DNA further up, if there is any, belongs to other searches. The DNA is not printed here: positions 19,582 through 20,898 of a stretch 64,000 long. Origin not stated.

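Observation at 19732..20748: First gene of the glycan operon is a sigma-54-activator look-alike with dead ATPase and sigma-54-contact motifs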

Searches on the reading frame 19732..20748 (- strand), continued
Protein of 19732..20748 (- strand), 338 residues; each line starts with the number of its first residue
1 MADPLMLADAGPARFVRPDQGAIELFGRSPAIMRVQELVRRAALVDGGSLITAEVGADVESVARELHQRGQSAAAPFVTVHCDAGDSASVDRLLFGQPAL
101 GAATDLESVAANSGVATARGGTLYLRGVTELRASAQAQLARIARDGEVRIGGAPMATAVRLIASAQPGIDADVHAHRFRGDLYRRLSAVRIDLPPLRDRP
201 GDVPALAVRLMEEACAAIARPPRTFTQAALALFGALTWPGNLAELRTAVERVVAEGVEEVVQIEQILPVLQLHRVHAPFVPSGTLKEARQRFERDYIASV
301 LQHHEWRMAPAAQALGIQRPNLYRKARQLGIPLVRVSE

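Call 11: find_homologous_proteins(query=window:19732-20748:-)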
Query window:19732-20748:- (338 aa): 1831 proteins with E <= 0.001 among 8000 candidates; the best 120 are listed.
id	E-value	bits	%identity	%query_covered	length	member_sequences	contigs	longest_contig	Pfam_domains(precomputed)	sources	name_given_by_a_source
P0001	1.5e-189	647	100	91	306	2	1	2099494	PF00158.33,PF25601.2,PF02954.26,PF14532.13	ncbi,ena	-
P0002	1.9e-176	604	84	100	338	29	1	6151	PF00158.33,PF25601.2,PF02954.26,PF14532.13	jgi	-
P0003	2.0e-176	604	85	100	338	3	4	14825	PF00158.33,PF25601.2,PF02954.26,PF14532.13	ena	-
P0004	1.3e-174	598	82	100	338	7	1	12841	PF00158.33,PF25601.2,PF02954.26,PF14532.13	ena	-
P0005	3.3e-174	597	83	100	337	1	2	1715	PF00158.33,PF25601.2,PF02954.26,PF14532.13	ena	-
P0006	3.1e-173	594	83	100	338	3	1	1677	PF00158.33,PF25601.2,PF02954.26,PF14532.13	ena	-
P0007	3.5e-173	593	83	100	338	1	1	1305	PF00158.33,PF25601.2,PF02954.26,PF14532.13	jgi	jgi:DNA-binding NtrC family response regulator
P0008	5.5e-173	593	82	100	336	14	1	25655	PF00158.33,PF25601.2,PF02954.26,PF14532.13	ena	-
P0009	2.2e-172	591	82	100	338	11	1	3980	PF00158.33,PF25601.2,PF02954.26,PF14532.13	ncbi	-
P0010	3.2e-172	590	82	100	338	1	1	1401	PF00158.33,PF25601.2,PF02954.26,PF14532.13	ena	-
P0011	8.4e-172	589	82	100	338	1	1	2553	PF00158.33,PF25601.2,PF02954.26,PF14532.13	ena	-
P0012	1.6e-171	588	82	100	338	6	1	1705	PF00158.33,PF25601.2,PF02954.26,PF14532.13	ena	-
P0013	2.6e-171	587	81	100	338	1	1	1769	PF00158.33,PF25601.2,PF02954.26,PF14532.13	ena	-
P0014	5.3e-171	586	82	100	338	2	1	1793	PF00158.33,PF25601.2,PF02954.26,PF14532.13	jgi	-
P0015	6.4e-171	586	82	100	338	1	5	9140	PF00158.33,PF25601.2,PF02954.26,PF14532.13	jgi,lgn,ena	-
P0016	2.7e-170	584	83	100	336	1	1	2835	PF00158.33,PF25601.2,PF02954.26,PF14532.13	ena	-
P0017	3.8e-169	580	81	100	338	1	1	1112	PF00158.33,PF25601.2,PF02954.26,PF14532.13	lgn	-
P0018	6.7e-169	579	82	100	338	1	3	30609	PF00158.33,PF25601.2,PF02954.26,PF14532.13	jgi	jgi:DNA-binding NtrC family response regulator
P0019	7.5e-169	579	81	100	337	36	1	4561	PF00158.33,PF25601.2,PF02954.26,PF14532.13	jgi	jgi:DNA-binding NtrC family response regulator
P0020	8.9e-169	579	80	100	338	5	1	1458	PF00158.33,PF25601.2,PF02954.26,PF14532.13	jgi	jgi:DNA-binding NtrC family response regulator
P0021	1.1e-168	579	80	100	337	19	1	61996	PF00158.33,PF25601.2,PF02954.26,PF14532.13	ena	-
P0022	1.2e-168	579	80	100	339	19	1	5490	PF00158.33,PF25601.2,PF02954.26,PF14532.13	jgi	-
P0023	1.4e-168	578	81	100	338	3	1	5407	PF00158.33,PF25601.2,PF02954.26,PF14532.13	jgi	jgi:DNA-binding NtrC family response regulator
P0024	1.6e-168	578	80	100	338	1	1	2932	PF00158.33,PF25601.2,PF02954.26,PF14532.13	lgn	-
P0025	2.2e-168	578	80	100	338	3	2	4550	PF00158.33,PF25601.2,PF02954.26,PF14532.13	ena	-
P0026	2.8e-168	577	80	100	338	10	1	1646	PF00158.33,PF25601.2,PF02954.26,PF14532.13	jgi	jgi:DNA-binding NtrC family response regulator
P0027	4.8e-168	577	81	100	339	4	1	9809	PF00158.33,PF25601.2,PF02954.26,PF14532.13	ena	-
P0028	7.6e-168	576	80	100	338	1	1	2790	PF00158.33,PF25601.2,PF02954.26,PF14532.13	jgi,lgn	jgi:DNA-binding NtrC family response regulator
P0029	8.1e-168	576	81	100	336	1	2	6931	PF00158.33,PF25601.2,PF02954.26,PF14532.13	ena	-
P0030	1.0e-167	575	80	100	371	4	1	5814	PF00158.33,PF25601.2,PF02954.26,PF14532.13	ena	-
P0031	1.5e-167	575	80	100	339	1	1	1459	PF00158.33,PF25601.2,PF02954.26,PF14532.13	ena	-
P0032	1.8e-167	575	81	100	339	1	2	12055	PF00158.33,PF25601.2,PF02954.26,PF14532.13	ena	-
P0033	3.3e-167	574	80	100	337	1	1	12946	PF00158.33,PF25601.2,PF02954.26,PF14532.13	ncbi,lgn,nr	ncbi:MAG: hypothetical protein JWL71_4319 [Acidobacteria bacterium]|nr:hypothetical protein [Acidoba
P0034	5.1e-167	573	80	100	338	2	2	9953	PF00158.33,PF25601.2,PF02954.26,PF14532.13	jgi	jgi:DNA-binding NtrC family response regulator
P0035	6.6e-167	573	81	99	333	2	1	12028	PF00158.33,PF25601.2,PF02954.26,PF14532.13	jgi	jgi:DNA-binding NtrC family response regulator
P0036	9.8e-167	572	80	100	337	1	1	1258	PF00158.33,PF25601.2,PF02954.26,PF14532.13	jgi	jgi:DNA-binding NtrC family response regulator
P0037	9.9e-167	572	81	99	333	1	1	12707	PF00158.33,PF25601.2,PF02954.26,PF14532.13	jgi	jgi:DNA-binding NtrC family response regulator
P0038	2.7e-166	571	80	100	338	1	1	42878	PF00158.33,PF25601.2,PF02954.26,PF14532.13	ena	-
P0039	3.4e-166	571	80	100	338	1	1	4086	PF00158.33,PF25601.2,PF02954.26,PF14532.13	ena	-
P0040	5.8e-166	570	80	100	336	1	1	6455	PF00158.33,PF25601.2,PF02954.26,PF14532.13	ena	-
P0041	5.8e-166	570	80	99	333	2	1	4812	PF00158.33,PF25601.2,PF02954.26,PF14532.13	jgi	jgi:DNA-binding NtrC family response regulator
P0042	7.9e-166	569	78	100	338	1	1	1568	PF00158.33,PF25601.2,PF02954.26,PF14532.13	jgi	jgi:DNA-binding NtrC family response regulator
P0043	8.8e-166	569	80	100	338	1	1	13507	PF00158.33,PF25601.2,PF02954.26,PF14532.13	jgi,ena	-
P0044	1.3e-165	569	79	100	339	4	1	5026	PF00158.33,PF25601.2,PF02954.26,PF14532.13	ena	-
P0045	2.0e-165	568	79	100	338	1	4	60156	PF00158.33,PF25601.2,PF02954.26,PF14532.13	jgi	jgi:two-component system, NtrC family, nitrogen regulation response regulator NtrX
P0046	4.2e-165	567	80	99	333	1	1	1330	PF00158.33,PF25601.2,PF02954.26,PF14532.13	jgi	-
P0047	4.7e-165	567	81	99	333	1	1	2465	PF00158.33,PF25601.2,PF02954.26,PF14532.13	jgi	jgi:DNA-binding NtrC family response regulator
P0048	5.0e-165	567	78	100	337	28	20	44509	PF00158.33,PF25601.2,PF02954.26,PF14532.13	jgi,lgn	jgi:DNA-binding NtrC family response regulator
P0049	1.1e-164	566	80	100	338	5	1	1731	PF00158.33,PF25601.2,PF02954.26,PF14532.13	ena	-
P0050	8.7e-164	563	79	100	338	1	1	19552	PF00158.33,PF25601.2,PF02954.26,PF14532.13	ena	-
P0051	8.9e-164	563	79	100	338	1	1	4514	PF00158.33,PF25601.2,PF02954.26,PF14532.13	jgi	jgi:DNA-binding NtrC family response regulator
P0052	1.6e-163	562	78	100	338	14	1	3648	PF00158.33,PF25601.2,PF02954.26,PF14532.13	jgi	jgi:DNA-binding NtrC family response regulator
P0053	1.8e-163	562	79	99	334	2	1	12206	PF00158.33,PF25601.2,PF02954.26,PF14532.13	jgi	jgi:DNA-binding NtrC family response regulator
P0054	1.8e-163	562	80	97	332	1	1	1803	PF00158.33,PF25601.2,PF02954.26,PF14532.13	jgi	jgi:DNA-binding NtrC family response regulator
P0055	1.3e-162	559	79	99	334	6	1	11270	PF00158.33,PF25601.2,PF02954.26,PF14532.13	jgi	jgi:DNA-binding NtrC family response regulator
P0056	2.7e-162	558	78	100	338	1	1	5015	PF00158.33,PF25601.2,PF02954.26,PF14532.13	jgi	jgi:DNA-binding NtrC family response regulator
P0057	3.6e-162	557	79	99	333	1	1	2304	PF00158.33,PF25601.2,PF02954.26,PF14532.13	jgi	jgi:DNA-binding NtrC family response regulator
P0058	4.4e-162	557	77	100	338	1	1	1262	PF00158.33,PF25601.2,PF02954.26,PF14532.13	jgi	jgi:DNA-binding NtrC family response regulator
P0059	6.3e-162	556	77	100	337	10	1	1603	PF00158.33,PF25601.2,PF02954.26,PF14532.13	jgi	jgi:DNA-binding NtrC family response regulator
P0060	2.9e-161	554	77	100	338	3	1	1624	PF00158.33,PF25601.2,PF02954.26,PF14532.13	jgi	jgi:DNA-binding NtrC family response regulator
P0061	1.3e-160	552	76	100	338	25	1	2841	PF00158.33,PF25601.2,PF02954.26,PF14532.13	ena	-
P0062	3.5e-160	551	79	99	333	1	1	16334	PF00158.33,PF25601.2,PF02954.26,PF14532.13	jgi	jgi:DNA-binding NtrC family response regulator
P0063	1.1e-159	549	78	100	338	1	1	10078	PF00158.33,PF25601.2,PF02954.26,PF14532.13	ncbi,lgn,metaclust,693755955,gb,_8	metaclust:\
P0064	2.0e-159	548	78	99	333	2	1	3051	PF00158.33,PF25601.2,PF02954.26,PF14532.13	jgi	jgi:DNA-binding NtrC family response regulator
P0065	2.3e-159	548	79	100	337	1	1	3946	PF00158.33,PF25601.2,PF02954.26,PF14532.13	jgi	jgi:DNA-binding NtrC family response regulator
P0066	1.8e-158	545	77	100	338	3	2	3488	PF00158.33,PF25601.2,PF02954.26,PF14532.13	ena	-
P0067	3.0e-158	544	77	99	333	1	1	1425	PF00158.33,PF25601.2,PF02954.26,PF14532.13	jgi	jgi:DNA-binding NtrC family response regulator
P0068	3.7e-157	541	77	99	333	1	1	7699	PF00158.33,PF25601.2,PF02954.26,PF14532.13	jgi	jgi:DNA-binding NtrC family response regulator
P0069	5.4e-157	540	76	100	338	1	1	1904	PF00158.33,PF25601.2,PF02954.26,PF14532.13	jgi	jgi:DNA-binding NtrC family response regulator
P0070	1.6e-156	539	75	100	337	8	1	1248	PF00158.33,PF25601.2,PF02954.26,PF14532.13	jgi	-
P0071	4.5e-156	537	77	100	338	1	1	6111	PF00158.33,PF25601.2,PF02954.26,PF14532.13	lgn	-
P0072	2.2e-155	535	77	100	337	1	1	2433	PF00158.33,PF25601.2,PF02954.26,PF14532.13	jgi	jgi:DNA-binding NtrC family response regulator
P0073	4.0e-155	534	75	100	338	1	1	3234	PF00158.33,PF25601.2,PF02954.26,PF14532.13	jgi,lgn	jgi:DNA-binding NtrC family response regulator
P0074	8.2e-155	533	77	100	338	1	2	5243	PF00158.33,PF25601.2,PF02954.26,PF14532.13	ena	-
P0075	1.8e-154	532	76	100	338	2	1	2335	PF00158.33,PF25601.2,PF02954.26,PF14532.13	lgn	-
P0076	3.0e-154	531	75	100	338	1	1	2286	PF00158.33,PF25601.2,PF02954.26,PF14532.13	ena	-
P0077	3.6e-154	531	76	100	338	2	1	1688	PF00158.33,PF25601.2,PF02954.26,PF14532.13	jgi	-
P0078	5.2e-154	530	75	100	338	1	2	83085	PF00158.33,PF25601.2,PF02954.26,PF14532.13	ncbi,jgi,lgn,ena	-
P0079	7.2e-154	530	76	96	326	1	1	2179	PF00158.33,PF25601.2,PF02954.26,PF14532.13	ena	-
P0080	4.0e-153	528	77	99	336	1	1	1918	PF00158.33,PF25601.2,PF02954.26,PF14532.13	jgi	jgi:DNA-binding NtrC family response regulator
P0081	1.3e-152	526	74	100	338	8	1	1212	PF00158.33,PF25601.2,PF02954.26,PF14532.13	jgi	-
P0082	1.8e-152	525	73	100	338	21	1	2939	PF00158.33,PF25601.2,PF02954.26,PF14532.13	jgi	jgi:DNA-binding NtrC family response regulator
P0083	3.0e-152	525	77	96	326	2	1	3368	PF00158.33,PF25601.2,PF02954.26,PF14532.13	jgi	jgi:DNA-binding NtrC family response regulator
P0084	4.2e-151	521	73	100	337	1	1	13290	PF00158.33,PF25601.2,PF02954.26,PF14532.13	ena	-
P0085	7.7e-151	520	73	100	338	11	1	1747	PF00158.33,PF25601.2,PF02954.26,PF14532.13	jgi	jgi:DNA-binding NtrC family response regulator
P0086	1.3e-150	519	73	100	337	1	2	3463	PF00158.33,PF25601.2,PF02954.26,PF14532.13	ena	-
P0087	2.9e-150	518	72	100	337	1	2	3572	PF00158.33,PF25601.2,PF02954.26,PF14532.13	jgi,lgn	jgi:DNA-binding NtrC family response regulator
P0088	4.2e-150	518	72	100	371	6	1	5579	PF00158.33,PF25601.2,PF02954.26,PF14532.13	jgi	jgi:DNA-binding NtrC family response regulator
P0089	4.3e-150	518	72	100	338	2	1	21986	PF00158.33,PF25601.2,PF02954.26,PF14532.13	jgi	jgi:DNA-binding NtrC family response regulator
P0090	1.4e-149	516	73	100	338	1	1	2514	PF00158.33,PF25601.2,PF02954.26,PF14532.13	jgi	-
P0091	3.2e-149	515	72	100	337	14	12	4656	PF00158.33,PF25601.2,PF02954.26,PF14532.13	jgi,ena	jgi:DNA-binding NtrC family response regulator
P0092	4.2e-149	514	74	100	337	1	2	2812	PF00158.33,PF25601.2,PF02954.26,PF14532.13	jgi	jgi:DNA-binding NtrC family response regulator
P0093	8.8e-149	513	73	100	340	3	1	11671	PF00158.33,PF25601.2,PF02954.26,PF14532.13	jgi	jgi:two-component system, NtrC family, nitrogen regulation response regulator NtrX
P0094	1.0e-148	513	72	100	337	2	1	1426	PF00158.33,PF25601.2,PF02954.26,PF14532.13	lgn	-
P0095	1.3e-148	513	72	100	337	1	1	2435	PF00158.33,PF25601.2,PF02954.26,PF14532.13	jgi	jgi:DNA-binding NtrC family response regulator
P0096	1.3e-148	513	76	96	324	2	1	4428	PF00158.33,PF25601.2,PF02954.26,PF14532.13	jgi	jgi:DNA-binding NtrC family response regulator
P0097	1.5e-148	513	73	100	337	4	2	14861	PF00158.33,PF25601.2,PF02954.26,PF14532.13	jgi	jgi:DNA-binding NtrC family response regulator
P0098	4.6e-148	511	74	100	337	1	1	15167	PF00158.33,PF25601.2,PF02954.26,PF14532.13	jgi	jgi:DNA-binding NtrC family response regulator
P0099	9.7e-148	510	74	100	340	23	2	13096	PF00158.33,PF25601.2,PF02954.26,PF14532.13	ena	-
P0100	1.5e-147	509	72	100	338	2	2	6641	PF00158.33,PF25601.2,PF02954.26,PF14532.13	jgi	jgi:DNA-binding NtrC family response regulator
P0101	1.5e-147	509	78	91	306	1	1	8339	PF00158.33,PF25601.2,PF02954.26,PF14532.13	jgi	jgi:DNA-binding NtrC family response regulator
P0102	4.0e-147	508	71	100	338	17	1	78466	PF00158.33,PF25601.2,PF02954.26,PF14532.13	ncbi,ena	-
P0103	1.2e-145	503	74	94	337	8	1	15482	PF00158.33,PF25601.2,PF02954.26,PF14532.13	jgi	jgi:DNA-binding NtrC family response regulator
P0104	1.2e-145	503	73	100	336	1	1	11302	PF00158.33,PF25601.2,PF02954.26,PF14532.13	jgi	jgi:DNA-binding NtrC family response regulator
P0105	1.6e-145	503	72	100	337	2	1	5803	PF00158.33,PF25601.2,PF02954.26,PF14532.13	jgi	jgi:DNA-binding NtrC family response regulator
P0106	3.1e-145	502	72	100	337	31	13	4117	PF00158.33,PF25601.2,PF02954.26,PF14532.13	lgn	-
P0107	6.1e-145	501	77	91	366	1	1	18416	PF00158.33,PF25601.2,PF14532.13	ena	-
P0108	1.8e-144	499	73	99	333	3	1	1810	PF00158.33,PF25601.2,PF02954.26,PF14532.13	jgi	jgi:DNA-binding NtrC family response regulator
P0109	2.3e-144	499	71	99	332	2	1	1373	PF00158.33,PF25601.2,PF02954.26,PF14532.13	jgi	jgi:DNA-binding NtrC family response regulator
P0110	2.1e-143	496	72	100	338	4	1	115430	PF00158.33,PF25601.2,PF02954.26,PF14532.13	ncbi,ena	-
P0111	2.7e-143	495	79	86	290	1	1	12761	PF00158.33,PF25601.2,PF02954.26,PF14532.13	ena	-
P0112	6.8e-142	491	70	100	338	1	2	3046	PF00158.33,PF25601.2,PF02954.26,PF14532.13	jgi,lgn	jgi:DNA-binding NtrC family response regulator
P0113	1.0e-141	490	73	95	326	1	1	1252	PF00158.33,PF25601.2,PF02954.26,PF14532.13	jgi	jgi:DNA-binding NtrC family response regulator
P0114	9.7e-141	487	71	100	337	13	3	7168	PF00158.33,PF25601.2,PF02954.26,PF14532.13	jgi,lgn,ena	-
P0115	1.1e-140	487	71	100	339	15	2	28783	PF00158.33,PF25601.2,PF02954.26,PF14532.13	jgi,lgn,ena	-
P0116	3.2e-140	485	72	93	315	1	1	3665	PF00158.33,PF25601.2,PF02954.26,PF14532.13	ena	-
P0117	1.2e-139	483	73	93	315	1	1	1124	PF00158.33,PF25601.2,PF02954.26,PF14532.13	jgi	jgi:DNA-binding NtrC family response regulator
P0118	7.7e-139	481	71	99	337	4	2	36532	PF00158.33,PF25601.2,PF02954.26,PF14532.13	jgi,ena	-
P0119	1.5e-138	480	70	100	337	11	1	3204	PF00158.33,PF25601.2,PF02954.26,PF14532.13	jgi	-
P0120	1.9e-138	479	70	100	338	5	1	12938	PF00158.33,PF25601.2,PF02954.26,PF14532.13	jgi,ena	-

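Call 14: find_encoding_contigs(protein=P0001, flank=10000, max_places=3)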
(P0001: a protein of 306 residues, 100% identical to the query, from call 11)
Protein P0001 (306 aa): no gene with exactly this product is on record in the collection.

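Call 18: find_related_loci(query=window:19732-20748:-, collection=genome_contigs, flank=8000)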
Query window:19732-20748:- (338 aa) in genome_contigs; peptide patterns used: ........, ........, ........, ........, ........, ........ (x = any residue, [..] = any of these).
282 stretches matched a pattern; 19 encode a relative of the query (tblastn E <= 1e-3); 19 distinct loci.
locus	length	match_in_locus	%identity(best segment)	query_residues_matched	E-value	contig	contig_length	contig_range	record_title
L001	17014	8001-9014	79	1-338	6e-173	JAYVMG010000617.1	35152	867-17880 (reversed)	MAG: Acidobacteriota bacterium isolate GL58_Up_concoct_85 GL58_Up_concoct_85_616, whole genome shotgun sequence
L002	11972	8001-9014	80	1-338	6e-166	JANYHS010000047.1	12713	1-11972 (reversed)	MAG: Acidobacteria bacterium isolate GL140_1_metabinner_89_sub GL140_1_k141_1315945, whole genome shotgun sequence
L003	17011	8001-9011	72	1-338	2e-154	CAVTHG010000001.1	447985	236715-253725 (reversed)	MAG: uncultured Acidobacteriota bacterium isolate MFD09212.bin.2.142 genome assembly, contig: contig_10652, whole genome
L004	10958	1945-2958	78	1-338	9e-172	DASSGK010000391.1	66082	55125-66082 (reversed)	MAG TPA_asm: Vicinamibacterales bacterium isolate SMAG_U1031 k141_1221610, whole genome shotgun sequence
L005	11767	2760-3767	69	1-338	6e-138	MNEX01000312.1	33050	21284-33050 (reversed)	MAG: Acidobacteria bacterium 13_1_40CM_65_14 13_1_40cm_scaffold_378, whole genome shotgun sequence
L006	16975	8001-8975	64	14-338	4e-133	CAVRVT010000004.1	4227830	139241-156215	MAG: uncultured Acidobacteriota bacterium isolate MFD02199.bin.1.6 genome assembly, contig: contig_9645, whole genome sh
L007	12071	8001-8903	28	25-331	6e-36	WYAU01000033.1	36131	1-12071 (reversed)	MAG: Candidatus Brocadia sp. isolate AMX1 k127_216480, whole genome shotgun sequence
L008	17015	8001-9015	63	1-338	2e-103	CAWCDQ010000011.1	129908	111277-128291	MAG: uncultured Acidobacteriota bacterium isolate MFD03975.bin.2.34 genome assembly, contig: contig_150305, whole genome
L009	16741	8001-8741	29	25-271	4e-29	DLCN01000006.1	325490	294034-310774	MAG TPA_asm: Balneolaceae bacterium UBA7797 UBA7797_contig_2192, whole genome shotgun sequence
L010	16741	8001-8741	29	25-271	2e-28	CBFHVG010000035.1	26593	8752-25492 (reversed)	MAG: uncultured Balneolaceae bacterium isolate Co_bin_233_orig genome assembly, contig: Co_bin_233_orig_Co_c_00000071966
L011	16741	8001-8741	30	25-271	6e-28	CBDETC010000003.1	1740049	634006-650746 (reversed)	MAG: Balneolaceae bacterium isolate 22e4b764-13fc-49fb-a5f9-c2e4be668ff3 genome assembly, contig: contig_3, whole genome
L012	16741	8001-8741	30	25-271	2e-27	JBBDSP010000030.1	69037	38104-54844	MAG: Gracilimonas sp. isolate LejiaC_42_46 Lejia_C_950_length_69037_cov_28, whole genome shotgun sequence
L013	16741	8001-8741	30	25-271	8e-27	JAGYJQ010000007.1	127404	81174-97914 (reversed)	MAG: Balneolaceae bacterium isolate M30B45 7, whole genome shotgun sequence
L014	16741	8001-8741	29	25-271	1e-26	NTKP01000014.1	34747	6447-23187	MAG: Rhodothermaeota bacterium MED-G12 Rhodothermaeota-MED-G12-C14, whole genome shotgun sequence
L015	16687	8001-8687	30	25-253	2e-26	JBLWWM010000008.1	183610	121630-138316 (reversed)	MAG: Balneola sp. isolate EA15-01 A15.005.metabat.2RE.5K@8, whole genome shotgun sequence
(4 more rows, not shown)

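Call 26: search_protein_representatives(protein=window:19732-20748:-)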
Query: 338 residues. Proteins with E-value up to 0.001 (for the whole library): 126197; up to 1e-10: 83498; up to 1e-30: 3113. The best 150 are listed.
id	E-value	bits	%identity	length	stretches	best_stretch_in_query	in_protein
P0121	1.0e-123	429.3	62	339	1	6-338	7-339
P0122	1.2e-98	347.0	77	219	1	78-294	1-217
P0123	7.0e-82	291.9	50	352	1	21-332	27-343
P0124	4.1e-78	279.5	58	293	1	1-264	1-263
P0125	1.8e-75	270.8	51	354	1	21-332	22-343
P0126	8.3e-74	265.4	63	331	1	17-243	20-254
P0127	1.5e-73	264.5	56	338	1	1-338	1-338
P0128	2.4e-73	263.8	65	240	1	5-233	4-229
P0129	4.1e-72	259.8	47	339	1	22-338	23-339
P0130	2.3e-71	257.3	45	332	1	18-333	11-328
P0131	5.6e-71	256.1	49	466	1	15-332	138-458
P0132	6.4e-71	255.9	64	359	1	17-226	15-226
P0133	4.8e-69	249.7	49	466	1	19-332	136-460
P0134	6.6e-69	249.3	67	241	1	159-338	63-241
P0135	3.9e-67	243.4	48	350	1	23-337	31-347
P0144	2.3e-64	234.4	48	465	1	14-335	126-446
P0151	7.4e-62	226.1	47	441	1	23-334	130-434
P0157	1.3e-58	215.4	43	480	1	19-332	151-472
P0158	2.0e-58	214.8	42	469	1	21-331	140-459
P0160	2.2e-58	214.7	43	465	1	23-334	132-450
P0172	2.3e-54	201.5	41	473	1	25-333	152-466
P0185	7.3e-51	190.0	44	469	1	5-332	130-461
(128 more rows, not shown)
